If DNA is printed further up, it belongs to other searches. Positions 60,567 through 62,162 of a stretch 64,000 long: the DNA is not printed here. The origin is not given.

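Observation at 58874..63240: Secreted LTD+PKD protein next to a VirD4/HerA-type ATPase and a DUF4015-like protein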

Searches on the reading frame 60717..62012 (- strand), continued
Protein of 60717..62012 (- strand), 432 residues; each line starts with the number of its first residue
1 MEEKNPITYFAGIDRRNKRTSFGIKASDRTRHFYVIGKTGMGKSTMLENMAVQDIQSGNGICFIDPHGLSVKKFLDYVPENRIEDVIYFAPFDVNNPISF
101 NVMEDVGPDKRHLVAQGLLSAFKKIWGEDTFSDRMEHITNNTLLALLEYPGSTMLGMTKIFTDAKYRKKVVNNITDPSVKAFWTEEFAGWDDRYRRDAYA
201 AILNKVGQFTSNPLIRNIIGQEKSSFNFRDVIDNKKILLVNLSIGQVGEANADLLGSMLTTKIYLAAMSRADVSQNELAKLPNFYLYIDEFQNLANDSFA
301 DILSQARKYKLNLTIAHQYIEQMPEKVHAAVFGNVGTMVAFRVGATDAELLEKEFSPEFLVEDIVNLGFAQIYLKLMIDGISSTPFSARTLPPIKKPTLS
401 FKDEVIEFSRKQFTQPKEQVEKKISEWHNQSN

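Call 73: find_homologous_proteins(query=P0212, max_evalue=1e-10)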
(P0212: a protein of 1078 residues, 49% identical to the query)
Query P0212 (1078 aa): 5953 proteins with E <= 1e-10 among 8000 candidates; the best 120 are listed.
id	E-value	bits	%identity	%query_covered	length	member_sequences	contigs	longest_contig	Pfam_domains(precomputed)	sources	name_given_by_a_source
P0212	0.0e+0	2427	100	100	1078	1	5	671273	PF26449.1,PF10412.16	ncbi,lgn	-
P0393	0.0e+0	1885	78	100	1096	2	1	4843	PF26449.1,PF10412.16,PF01935.24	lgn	-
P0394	0.0e+0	1857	79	100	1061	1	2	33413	PF26449.1,PF10412.16,PF01935.24,PF02534.21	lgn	-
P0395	0.0e+0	1624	70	100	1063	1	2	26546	PF26449.1,PF10412.16,PF01935.24,PF02534.21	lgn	-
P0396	0.0e+0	1503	71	88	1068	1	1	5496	PF26449.1,PF10412.16,PF01935.24,PF12696.14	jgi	jgi:hypothetical protein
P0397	0.0e+0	1487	64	100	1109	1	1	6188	PF26449.1,PF10412.16,PF01935.24,PF12696.14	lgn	-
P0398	0.0e+0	1466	63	95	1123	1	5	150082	PF26449.1,PF10412.16,PF01935.24,PF12696.14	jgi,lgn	-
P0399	0.0e+0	1459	62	100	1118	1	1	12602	PF26449.1,PF10412.16,PF01935.24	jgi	jgi:hypothetical protein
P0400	0.0e+0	1454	68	89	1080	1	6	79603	PF26449.1,PF10412.16,PF01935.24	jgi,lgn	-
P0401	0.0e+0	1438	62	100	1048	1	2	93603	PF26449.1,PF10412.16,PF01935.24,PF02534.21,PF12696.14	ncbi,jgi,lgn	jgi:hypothetical protein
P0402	0.0e+0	1433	63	93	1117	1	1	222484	PF26449.1,PF10412.16,PF01935.24,PF02534.21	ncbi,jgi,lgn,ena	ncbi:MAG: type IV secretion system DNA-binding domain-containing protein [Patescibacteria group bact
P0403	0.0e+0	1432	66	87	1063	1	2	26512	PF26449.1,PF10412.16,PF02534.21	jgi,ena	-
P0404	0.0e+0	1432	61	100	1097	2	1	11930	PF26449.1,PF10412.16,PF01935.24,PF02534.21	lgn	-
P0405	0.0e+0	1426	59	100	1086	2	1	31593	PF26449.1,PF10412.16,PF01935.24,PF02534.21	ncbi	ncbi:MAG: DUF87 domain-containing protein [Candidatus Berkelbacteria bacterium]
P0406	0.0e+0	1425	60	100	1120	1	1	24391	PF26449.1,PF10412.16,PF01935.24,PF02534.21,PF12696.14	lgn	-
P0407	0.0e+0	1422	61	100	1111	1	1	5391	PF26449.1,PF10412.16,PF01935.24,PF02534.21,PF12696.14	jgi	-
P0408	0.0e+0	1415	64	92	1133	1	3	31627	PF26449.1,PF10412.16,PF01935.24,PF02534.21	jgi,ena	-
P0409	0.0e+0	1412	60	100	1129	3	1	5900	PF26449.1,PF10412.16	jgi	-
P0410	0.0e+0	1411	58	100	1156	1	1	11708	PF26449.1,PF10412.16,PF01935.24,PF02534.21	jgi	-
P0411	0.0e+0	1409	59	100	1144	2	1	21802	PF26449.1,PF10412.16,PF01935.24,PF02534.21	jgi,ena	-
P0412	0.0e+0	1408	66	87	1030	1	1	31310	PF26449.1,PF10412.16,PF13401.13,PF02534.21,PF12696.14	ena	-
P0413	0.0e+0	1408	58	100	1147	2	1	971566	PF26449.1,PF10412.16,PF01935.24,PF02534.21,PF12696.14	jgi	jgi:hypothetical protein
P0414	0.0e+0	1406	65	90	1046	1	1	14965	PF26449.1,PF01935.24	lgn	-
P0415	0.0e+0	1403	61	100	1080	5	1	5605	PF26449.1,PF10412.16,PF01935.24,PF02534.21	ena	-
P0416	0.0e+0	1396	59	100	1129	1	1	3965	PF26449.1,PF10412.16,PF02534.21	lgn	-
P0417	0.0e+0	1393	59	100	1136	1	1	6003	PF26449.1,PF10412.16,PF01935.24,PF02534.21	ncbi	-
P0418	0.0e+0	1389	65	91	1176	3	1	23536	PF26449.1,PF10412.16,PF01935.24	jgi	-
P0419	0.0e+0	1388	63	92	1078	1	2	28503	PF26449.1,PF10412.16,PF01935.24,PF02534.21,PF12696.14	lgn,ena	-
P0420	0.0e+0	1386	64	87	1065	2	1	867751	PF26449.1,PF10412.16,PF01935.24,PF02534.21,PF12696.14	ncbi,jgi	ncbi:MAG: DUF87 domain-containing protein [Patescibacteria group bacterium]|jgi:hypothetical protein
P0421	0.0e+0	1386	63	92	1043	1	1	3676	PF26449.1,PF10412.16,PF25199.2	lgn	-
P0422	0.0e+0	1386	61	100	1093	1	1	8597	PF26449.1,PF10412.16,PF01935.24,PF02534.21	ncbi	-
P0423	0.0e+0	1385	64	88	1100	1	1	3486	PF26449.1,PF10412.16,PF01935.24,PF13401.13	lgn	-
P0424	0.0e+0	1382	65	87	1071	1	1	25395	PF26449.1,PF10412.16,PF01935.24,PF13401.13,PF02534.21,PF12696.14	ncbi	-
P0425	0.0e+0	1377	64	89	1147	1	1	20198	PF26449.1,PF10412.16,PF01935.24,PF12696.14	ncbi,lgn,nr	ncbi:MAG: type IV secretion system DNA-binding domain-containing protein [Candidatus Berkelbacteria 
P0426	0.0e+0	1374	61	95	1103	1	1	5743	PF26449.1,PF10412.16,PF01935.24,PF02534.21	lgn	-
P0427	0.0e+0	1371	64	88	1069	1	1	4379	PF26449.1,PF01935.24,PF02534.21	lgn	-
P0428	0.0e+0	1368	59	99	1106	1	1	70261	PF26449.1,PF10412.16,PF01935.24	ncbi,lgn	-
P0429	0.0e+0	1365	63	90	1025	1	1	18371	PF26449.1,PF10412.16,PF02534.21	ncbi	-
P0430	0.0e+0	1365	63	91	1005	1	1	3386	PF26449.1,PF10412.16,PF02534.21,PF25199.2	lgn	-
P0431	0.0e+0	1361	60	93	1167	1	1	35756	PF26449.1,PF10412.16,PF01935.24,PF25199.2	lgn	-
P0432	0.0e+0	1361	59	93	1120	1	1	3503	PF26449.1,PF10412.16,PF01935.24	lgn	-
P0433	0.0e+0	1360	64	88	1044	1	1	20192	PF26449.1,PF10412.16,PF01935.24,PF25199.2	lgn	-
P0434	0.0e+0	1358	59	100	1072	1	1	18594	PF26449.1,PF10412.16,PF02534.21,PF12696.14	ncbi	-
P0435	0.0e+0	1353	63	88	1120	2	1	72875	PF26449.1,PF10412.16,PF01935.24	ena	-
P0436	0.0e+0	1352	61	93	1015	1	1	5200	PF26449.1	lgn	-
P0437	0.0e+0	1350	64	87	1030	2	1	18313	PF26449.1,PF10412.16,PF01935.24,PF13401.13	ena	-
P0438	0.0e+0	1350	61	95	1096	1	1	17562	PF26449.1,PF10412.16,PF01935.24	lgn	-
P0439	0.0e+0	1349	62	88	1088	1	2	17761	PF26449.1,PF10412.16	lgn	-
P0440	0.0e+0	1349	59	99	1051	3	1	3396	PF26449.1,PF10412.16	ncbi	ncbi:MAG: type IV secretion system DNA-binding domain-containing protein [bacterium]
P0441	0.0e+0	1349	58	100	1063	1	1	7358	PF26449.1,PF10412.16,PF02534.21,PF12696.14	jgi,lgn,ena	-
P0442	0.0e+0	1348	64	86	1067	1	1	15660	PF26449.1,PF10412.16,PF01935.24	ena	-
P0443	0.0e+0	1347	60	94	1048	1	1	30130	PF26449.1,PF01935.24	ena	-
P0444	0.0e+0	1347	59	97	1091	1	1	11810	PF26449.1,PF10412.16,PF02534.21,PF12696.14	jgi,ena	-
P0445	0.0e+0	1346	60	94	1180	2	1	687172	PF26449.1,PF01935.24,PF02534.21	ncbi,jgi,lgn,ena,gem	ncbi:MAG: DUF87 domain-containing protein [Patescibacteria group bacterium]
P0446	0.0e+0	1344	58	99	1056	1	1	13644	PF26449.1,PF10412.16,PF02534.21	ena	-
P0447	0.0e+0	1344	58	100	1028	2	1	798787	PF26449.1,PF10412.16,PF01935.24,PF13401.13,PF12696.14,PF25199.2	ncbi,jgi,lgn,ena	ncbi:MAG: type IV secretion system DNA-binding domain-containing protein [Patescibacteria group bact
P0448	0.0e+0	1343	69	73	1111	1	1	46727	PF26449.1,PF10412.16,PF01935.24,PF25199.2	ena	-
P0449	0.0e+0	1342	57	99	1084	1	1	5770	PF26449.1,PF10412.16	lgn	-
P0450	0.0e+0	1341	58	100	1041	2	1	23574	PF26449.1,PF10412.16,PF01935.24,PF02534.21,PF12696.14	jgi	-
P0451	0.0e+0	1340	56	100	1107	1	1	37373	PF26449.1,PF10412.16,PF01935.24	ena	-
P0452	0.0e+0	1338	62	88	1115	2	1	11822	PF26449.1,PF10412.16,PF01935.24,PF02534.21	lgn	-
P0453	0.0e+0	1337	61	90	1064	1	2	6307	PF26449.1,PF10412.16,PF01935.24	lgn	-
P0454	0.0e+0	1336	61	90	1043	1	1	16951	PF26449.1,PF10412.16,PF01935.24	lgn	-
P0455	0.0e+0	1334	59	92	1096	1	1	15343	PF26449.1,PF10412.16,PF01935.24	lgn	-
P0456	0.0e+0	1332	83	64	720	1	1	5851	PF26449.1,PF10412.16,PF01935.24,PF02534.21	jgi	jgi:hypothetical protein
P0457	0.0e+0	1331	60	90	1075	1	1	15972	PF26449.1,PF01935.24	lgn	-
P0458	0.0e+0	1330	62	87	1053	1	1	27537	PF26449.1,PF10412.16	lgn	-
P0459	0.0e+0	1329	63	87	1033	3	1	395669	PF26449.1,PF10412.16,PF01935.24,PF25199.2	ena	-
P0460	0.0e+0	1327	61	88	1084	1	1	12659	PF26449.1,PF10412.16,PF01935.24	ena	-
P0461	0.0e+0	1323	59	94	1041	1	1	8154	PF26449.1,PF01935.24,PF25199.2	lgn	-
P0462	0.0e+0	1322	61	93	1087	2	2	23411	PF26449.1,PF10412.16,PF12696.14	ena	-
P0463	0.0e+0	1321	62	88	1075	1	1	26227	PF26449.1,PF10412.16,PF02534.21,PF12696.14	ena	-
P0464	0.0e+0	1317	57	100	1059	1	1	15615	PF26449.1,PF10412.16,PF01935.24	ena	-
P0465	0.0e+0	1317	58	94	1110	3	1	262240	PF26449.1,PF10412.16,PF01935.24,PF02534.21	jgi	-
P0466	0.0e+0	1314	58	91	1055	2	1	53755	PF26449.1,PF10412.16,PF01935.24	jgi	jgi:hypothetical protein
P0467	0.0e+0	1313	61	90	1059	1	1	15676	PF26449.1,PF01935.24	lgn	-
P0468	0.0e+0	1313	62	86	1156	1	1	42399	PF26449.1,PF10412.16,PF02534.21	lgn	-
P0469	0.0e+0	1313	60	88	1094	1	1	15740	PF26449.1,PF01935.24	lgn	-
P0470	0.0e+0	1312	59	92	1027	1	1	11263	PF26449.1,PF01935.24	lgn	-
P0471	0.0e+0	1311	63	86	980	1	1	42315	PF26449.1,PF10412.16,PF02534.21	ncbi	-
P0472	0.0e+0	1306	60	91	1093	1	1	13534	PF26449.1,PF10412.16,PF01935.24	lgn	-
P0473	0.0e+0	1305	61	87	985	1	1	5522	PF26449.1,PF10412.16,PF01935.24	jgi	-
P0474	0.0e+0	1301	59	91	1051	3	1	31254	PF26449.1,PF10412.16,PF01935.24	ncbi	-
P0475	0.0e+0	1299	62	87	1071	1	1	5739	PF26449.1,PF10412.16,PF01935.24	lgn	-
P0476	0.0e+0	1298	58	91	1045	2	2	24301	PF26449.1,PF10412.16,PF01935.24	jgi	jgi:hypothetical protein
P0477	0.0e+0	1297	61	86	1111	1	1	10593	PF26449.1,PF10412.16,PF01935.24,PF25199.2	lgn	-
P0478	0.0e+0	1297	59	91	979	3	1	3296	PF26449.1,PF10412.16,PF01935.24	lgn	-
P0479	0.0e+0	1296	64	85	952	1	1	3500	PF26449.1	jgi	jgi:hypothetical protein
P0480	0.0e+0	1295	59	92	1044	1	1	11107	PF26449.1,PF10412.16,PF01935.24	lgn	-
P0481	0.0e+0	1293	59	93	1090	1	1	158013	PF26449.1,PF10412.16,PF01935.24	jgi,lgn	-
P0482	0.0e+0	1292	61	91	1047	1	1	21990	PF26449.1,PF10412.16,PF01935.24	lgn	-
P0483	0.0e+0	1290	59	91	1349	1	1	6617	PF26449.1,PF10412.16,PF25199.2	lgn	-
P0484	0.0e+0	1288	59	93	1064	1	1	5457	PF26449.1,PF10412.16,PF01935.24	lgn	-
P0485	0.0e+0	1285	67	74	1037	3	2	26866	PF26449.1,PF10412.16,PF01935.24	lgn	-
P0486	0.0e+0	1280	59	88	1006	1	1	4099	PF26449.1,PF10412.16,PF01935.24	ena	-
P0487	0.0e+0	1280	59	91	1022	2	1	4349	PF26449.1,PF01935.24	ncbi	-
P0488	0.0e+0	1278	60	88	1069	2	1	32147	PF26449.1,PF10412.16,PF01935.24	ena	-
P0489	0.0e+0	1276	60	86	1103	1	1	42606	PF26449.1,PF01935.24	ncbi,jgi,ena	-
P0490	0.0e+0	1273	60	87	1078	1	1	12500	PF26449.1,PF01935.24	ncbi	-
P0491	0.0e+0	1270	59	91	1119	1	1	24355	PF26449.1,PF10412.16,PF01935.24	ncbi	-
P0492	0.0e+0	1269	58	90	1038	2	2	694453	PF26449.1,PF10412.16,PF01935.24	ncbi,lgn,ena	-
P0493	0.0e+0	1268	59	88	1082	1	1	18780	PF26449.1,PF01935.24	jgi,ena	-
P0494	0.0e+0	1268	62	87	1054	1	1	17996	PF26449.1,PF10412.16,PF01935.24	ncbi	-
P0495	0.0e+0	1267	61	87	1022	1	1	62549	PF26449.1,PF10412.16,PF01935.24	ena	-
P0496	0.0e+0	1267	61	87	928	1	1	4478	PF26449.1,PF10412.16,PF01935.24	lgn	-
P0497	0.0e+0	1263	57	93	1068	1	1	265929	PF26449.1,PF10412.16,PF01935.24,PF25199.2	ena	-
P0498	0.0e+0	1261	58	92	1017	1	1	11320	PF26449.1,PF10412.16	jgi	jgi:hypothetical protein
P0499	0.0e+0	1243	58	91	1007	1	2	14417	PF26449.1,PF01935.24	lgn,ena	-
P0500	0.0e+0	1208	57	90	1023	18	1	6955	PF26449.1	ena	-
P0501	0.0e+0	1205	56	92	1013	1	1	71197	PF26449.1,PF10412.16,PF01935.24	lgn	-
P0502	0.0e+0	1204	56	91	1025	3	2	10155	PF26449.1,PF01935.24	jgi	jgi:hypothetical protein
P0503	0.0e+0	1203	63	75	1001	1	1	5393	PF26449.1,PF01935.24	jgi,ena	-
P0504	0.0e+0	1201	55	92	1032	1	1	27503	PF26449.1,PF10412.16,PF01935.24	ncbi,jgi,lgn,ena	ncbi:MAG: type IV secretion system DNA-binding domain-containing protein [Patescibacteria group bact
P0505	0.0e+0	1200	57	90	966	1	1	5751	PF26449.1,PF01935.24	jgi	-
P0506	0.0e+0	1198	56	92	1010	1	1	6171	PF26449.1,PF10412.16,PF01935.24,PF02534.21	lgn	-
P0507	0.0e+0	1197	57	91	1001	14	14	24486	PF26449.1,PF10412.16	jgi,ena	-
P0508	0.0e+0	1190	56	91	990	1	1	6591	PF26449.1,PF02534.21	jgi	-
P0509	0.0e+0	1184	56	90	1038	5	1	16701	PF26449.1,PF10412.16,PF01935.24,PF02534.21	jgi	-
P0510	0.0e+0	1181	68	69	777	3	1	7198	PF26449.1,PF10412.16,PF01935.24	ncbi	ncbi:MAG: type IV secretion system DNA-binding domain-containing protein, partial [Patescibacteria g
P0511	0.0e+0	1178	58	87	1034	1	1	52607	PF26449.1,PF10412.16,PF01935.24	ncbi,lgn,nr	ncbi:MAG: type IV secretion system DNA-binding domain-containing protein [Candidatus Berkelbacteria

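Call 88: find_encoding_contigs(protein=P0413, flank=7000, max_places=1)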
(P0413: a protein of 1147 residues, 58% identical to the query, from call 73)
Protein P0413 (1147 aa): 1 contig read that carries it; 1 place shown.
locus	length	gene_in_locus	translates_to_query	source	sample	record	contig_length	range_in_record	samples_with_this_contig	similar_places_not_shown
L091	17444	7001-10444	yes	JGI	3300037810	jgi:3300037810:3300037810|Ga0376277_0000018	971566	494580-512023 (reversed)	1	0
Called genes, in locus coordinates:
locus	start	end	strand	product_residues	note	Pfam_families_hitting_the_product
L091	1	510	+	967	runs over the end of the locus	-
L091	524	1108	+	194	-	PF18908:DUF5663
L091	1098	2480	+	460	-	-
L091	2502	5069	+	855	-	PF26449:DUF8128, PF02534:T4SS-DNA_transf (weak)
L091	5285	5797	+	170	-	-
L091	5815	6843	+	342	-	PF04545:Sigma70_r4, PF05066:HARE-HTH (weak)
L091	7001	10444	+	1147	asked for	PF26449:DUF8128, PF02534:T4SS-DNA_transf (faint), PF01935:DUF87 (weak), PF10412:TrwB_AAD_bind, PF12696:TraG-D_C (weak)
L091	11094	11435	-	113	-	PF06947:DUF1290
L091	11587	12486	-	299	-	PF02355:SecD_SecF_C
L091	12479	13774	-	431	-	PF21760:SecD_1st, PF22599:SecDF_P1_head, PF03176:MMPL, PF02355:SecD_SecF_C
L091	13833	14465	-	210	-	-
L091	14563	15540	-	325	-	PF01479:S4 (weak), PF00849:PseudoU_synth_2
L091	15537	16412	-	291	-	PF01522:Polysacc_deac_1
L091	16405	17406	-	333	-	PF02646:RmuC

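Call 89: find_encoding_contigs(protein=P0447, flank=7000, max_places=1)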
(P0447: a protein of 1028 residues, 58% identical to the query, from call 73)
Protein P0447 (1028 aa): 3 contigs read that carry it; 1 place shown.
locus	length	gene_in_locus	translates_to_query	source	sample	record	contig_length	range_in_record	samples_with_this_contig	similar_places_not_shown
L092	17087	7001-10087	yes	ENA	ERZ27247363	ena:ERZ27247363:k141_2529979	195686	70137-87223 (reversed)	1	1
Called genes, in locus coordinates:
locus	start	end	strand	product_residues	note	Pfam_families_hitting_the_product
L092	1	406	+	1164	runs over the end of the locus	-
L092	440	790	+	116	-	PF18908:DUF5663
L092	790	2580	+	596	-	-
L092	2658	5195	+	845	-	PF26449:DUF8128, PF02534:T4SS-DNA_transf (faint)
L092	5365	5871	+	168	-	-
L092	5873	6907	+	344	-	PF04545:Sigma70_r4, PF05066:HARE-HTH (weak)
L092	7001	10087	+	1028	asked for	PF26449:DUF8128, PF01935:DUF87 (weak), PF10412:TrwB_AAD_bind, PF13401:AAA_22 (faint), PF25199:nSTAND_NTPase5 (faint), PF12696:TraG-D_C (faint)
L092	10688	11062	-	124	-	PF06947:DUF1290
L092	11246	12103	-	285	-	PF07549:Sec_GG (weak), PF02355:SecD_SecF_C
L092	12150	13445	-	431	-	PF21760:SecD_1st, PF03176:MMPL, PF22599:SecDF_P1_head, PF02355:SecD_SecF_C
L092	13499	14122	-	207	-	-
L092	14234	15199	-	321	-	PF01479:S4 (faint), PF00849:PseudoU_synth_2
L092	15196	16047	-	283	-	PF01522:Polysacc_deac_1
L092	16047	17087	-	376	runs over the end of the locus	PF02646:RmuC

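Call 92: search_dna_similar(query=window:60717-62012:-, collection=plasmids, mode=protein, max_evalue=0.001, max_rows=15)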
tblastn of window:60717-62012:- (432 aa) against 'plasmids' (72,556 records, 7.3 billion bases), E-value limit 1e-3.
Records with a match: 628; places in all: 660; records where one place covers at least 80% of the query: 216.
Best place of each record, by identity: <60% 628.
By first word of the organism name: Bacillus 275; Streptomyces 114; Staphylococcus 32; Clostridium 19; Natrinema 12; Lactobacillus 12; Haladaptatus 11; Sulfolobus 11; Paenibacillus 11; Priestia 6; and 71 more.
By predicted mobility (MOB-suite, as given by PLSDB): non-mobilizable 455; conjugative 114; mobilizable 59.
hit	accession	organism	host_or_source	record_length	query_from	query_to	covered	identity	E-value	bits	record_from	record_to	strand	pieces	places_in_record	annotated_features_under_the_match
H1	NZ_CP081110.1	Sulfitobacter mediterraneus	-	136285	22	391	86%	38.9%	2e-79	275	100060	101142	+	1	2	type IV secretion system DNA-binding domain-containing protein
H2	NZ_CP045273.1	Priestia megaterium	pure culture,Paper surface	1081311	23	426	86%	36.1%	5e-17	245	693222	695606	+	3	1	none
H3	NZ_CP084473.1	Natrinema sp. DC36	cell culture,sediment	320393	31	421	91%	29.9%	7e-30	130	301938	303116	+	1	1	type IV secretory system conjugative DNA transfer family protein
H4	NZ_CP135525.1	Halomontanus rarus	Salt lake,Salt lake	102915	31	421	91%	29.7%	4e-28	124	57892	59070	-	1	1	type IV secretory system conjugative DNA transfer family protein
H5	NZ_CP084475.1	Natrinema sp. DC36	cell culture,sediment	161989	31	421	91%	29.7%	1e-29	129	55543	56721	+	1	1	type IV secretory system conjugative DNA transfer family protein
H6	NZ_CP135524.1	Halomontanus rarus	Salt lake,Salt lake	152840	31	421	91%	29.6%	1e-28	126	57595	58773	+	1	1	type IV secretory system conjugative DNA transfer family protein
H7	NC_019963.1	Natrinema pellirubrum DSM 15624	-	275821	31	421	91%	29.2%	7e-28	124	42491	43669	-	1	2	type IV secretory system conjugative DNA transfer family protein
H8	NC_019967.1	Natrinema pellirubrum DSM 15624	-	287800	31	421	91%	29.2%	5e-28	124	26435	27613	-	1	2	type IV secretory system conjugative DNA transfer family protein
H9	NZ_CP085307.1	Haladaptatus pallidirubidus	cell culture,saline soil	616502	31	416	89%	29.5%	1e-31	135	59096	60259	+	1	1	type IV secretion system DNA-binding domain-containing protein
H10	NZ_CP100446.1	Natrinema caseinilyticum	marine sediment,sediment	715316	31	416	89%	29.5%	8e-29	127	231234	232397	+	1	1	type IV secretory system conjugative DNA transfer family protein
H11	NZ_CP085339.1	Haladaptatus halobius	cell culture,saline soil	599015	31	416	89%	29.4%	1e-30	132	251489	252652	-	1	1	type IV secretion system DNA-binding domain-containing protein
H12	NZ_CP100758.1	Natrinema gelatinilyticum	marine sediment,sediment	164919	31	416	89%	29.3%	7e-28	124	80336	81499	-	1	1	type IV secretory system conjugative DNA transfer family protein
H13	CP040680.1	Halostella pelagica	pure culture,isolated from salted brown ...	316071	31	405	87%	30.1%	1e-30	132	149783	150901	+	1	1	record has no annotation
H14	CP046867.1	Salinibaculum litoreum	pure culture,isolated from salted brown ...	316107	31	405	87%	30.1%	1e-30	132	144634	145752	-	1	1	record has no annotation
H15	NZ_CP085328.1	Haladaptatus salinisoli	cell culture,saline soil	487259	31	416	89%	29.0%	2e-30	131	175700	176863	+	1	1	type IV secretion system DNA-binding domain-containing protein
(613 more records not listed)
